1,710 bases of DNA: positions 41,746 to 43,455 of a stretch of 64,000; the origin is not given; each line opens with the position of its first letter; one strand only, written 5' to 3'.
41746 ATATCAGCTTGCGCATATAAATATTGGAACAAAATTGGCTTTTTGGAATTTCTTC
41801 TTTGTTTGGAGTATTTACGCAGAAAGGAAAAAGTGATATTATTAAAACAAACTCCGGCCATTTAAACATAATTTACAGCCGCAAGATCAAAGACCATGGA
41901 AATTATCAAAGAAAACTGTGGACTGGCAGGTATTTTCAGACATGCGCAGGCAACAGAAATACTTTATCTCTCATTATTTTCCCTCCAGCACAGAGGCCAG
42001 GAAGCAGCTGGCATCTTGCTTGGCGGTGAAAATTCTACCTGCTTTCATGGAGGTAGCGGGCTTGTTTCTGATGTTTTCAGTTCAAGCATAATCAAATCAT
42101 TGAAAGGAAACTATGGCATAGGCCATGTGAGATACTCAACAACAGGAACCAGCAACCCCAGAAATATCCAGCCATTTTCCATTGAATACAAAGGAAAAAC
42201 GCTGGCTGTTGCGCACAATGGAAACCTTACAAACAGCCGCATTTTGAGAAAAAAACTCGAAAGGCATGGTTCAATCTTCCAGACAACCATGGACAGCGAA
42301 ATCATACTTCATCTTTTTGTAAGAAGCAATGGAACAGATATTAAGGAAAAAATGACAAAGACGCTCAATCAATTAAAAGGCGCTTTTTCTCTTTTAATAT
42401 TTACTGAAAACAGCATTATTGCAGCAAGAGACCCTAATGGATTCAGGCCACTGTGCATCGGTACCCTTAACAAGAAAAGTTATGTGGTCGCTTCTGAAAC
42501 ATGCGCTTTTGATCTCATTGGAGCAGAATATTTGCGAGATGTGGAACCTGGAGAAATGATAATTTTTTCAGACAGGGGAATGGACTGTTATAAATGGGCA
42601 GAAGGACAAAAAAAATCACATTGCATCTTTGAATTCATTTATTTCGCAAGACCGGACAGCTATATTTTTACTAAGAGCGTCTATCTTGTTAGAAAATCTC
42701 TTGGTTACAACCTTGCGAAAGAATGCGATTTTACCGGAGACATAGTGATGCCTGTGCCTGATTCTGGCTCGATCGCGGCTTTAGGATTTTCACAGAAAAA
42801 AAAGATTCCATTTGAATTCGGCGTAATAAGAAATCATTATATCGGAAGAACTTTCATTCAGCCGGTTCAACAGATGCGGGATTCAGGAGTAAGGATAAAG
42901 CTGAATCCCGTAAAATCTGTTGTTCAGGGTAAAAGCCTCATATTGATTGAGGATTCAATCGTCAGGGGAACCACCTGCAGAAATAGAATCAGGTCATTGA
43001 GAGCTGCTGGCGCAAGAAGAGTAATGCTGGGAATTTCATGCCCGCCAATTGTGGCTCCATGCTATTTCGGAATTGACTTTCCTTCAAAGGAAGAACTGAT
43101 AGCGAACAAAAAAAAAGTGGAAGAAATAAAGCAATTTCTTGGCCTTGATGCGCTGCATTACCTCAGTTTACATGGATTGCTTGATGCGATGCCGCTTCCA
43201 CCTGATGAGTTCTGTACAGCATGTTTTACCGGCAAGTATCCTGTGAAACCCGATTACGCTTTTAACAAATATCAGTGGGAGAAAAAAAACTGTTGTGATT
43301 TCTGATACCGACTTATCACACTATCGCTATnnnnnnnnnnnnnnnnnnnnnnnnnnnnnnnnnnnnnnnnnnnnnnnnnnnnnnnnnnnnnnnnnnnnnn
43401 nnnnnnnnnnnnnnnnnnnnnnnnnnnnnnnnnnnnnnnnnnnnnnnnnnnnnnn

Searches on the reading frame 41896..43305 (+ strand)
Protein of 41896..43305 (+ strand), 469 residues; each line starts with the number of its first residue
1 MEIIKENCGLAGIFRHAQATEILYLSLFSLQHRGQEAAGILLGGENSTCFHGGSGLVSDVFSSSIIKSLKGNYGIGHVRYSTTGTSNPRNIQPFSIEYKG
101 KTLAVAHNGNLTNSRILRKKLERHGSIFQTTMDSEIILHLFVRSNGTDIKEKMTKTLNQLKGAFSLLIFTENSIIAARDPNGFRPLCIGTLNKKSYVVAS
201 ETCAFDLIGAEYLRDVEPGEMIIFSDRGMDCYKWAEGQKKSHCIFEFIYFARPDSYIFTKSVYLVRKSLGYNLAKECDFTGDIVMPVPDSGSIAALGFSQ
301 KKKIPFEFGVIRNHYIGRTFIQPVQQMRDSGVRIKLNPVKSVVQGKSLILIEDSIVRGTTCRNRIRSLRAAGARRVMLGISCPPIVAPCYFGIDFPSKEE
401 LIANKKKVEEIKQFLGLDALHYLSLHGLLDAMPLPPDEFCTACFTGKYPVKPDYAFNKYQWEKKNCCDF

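Call 43: search_protein_families(library=pfam, proteins=[window:41896-43305:+])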
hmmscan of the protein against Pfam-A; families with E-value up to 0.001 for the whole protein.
window:41896-43305:+ (469 aa): 3 families
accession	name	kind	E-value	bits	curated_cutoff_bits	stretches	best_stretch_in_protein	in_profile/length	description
PF13537.11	GATase_7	-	6.1e-21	75.1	25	1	85-205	7-121/123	Glutamine amidotransferase domain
PF13522.11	GATase_6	-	5.4e-19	68.9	27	1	70-201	9-130/130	Glutamine amidotransferase domain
PF13230.11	GATase_4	-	6.7e-08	32.2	23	1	69-139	69-135/272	Glutamine amidotransferases class-II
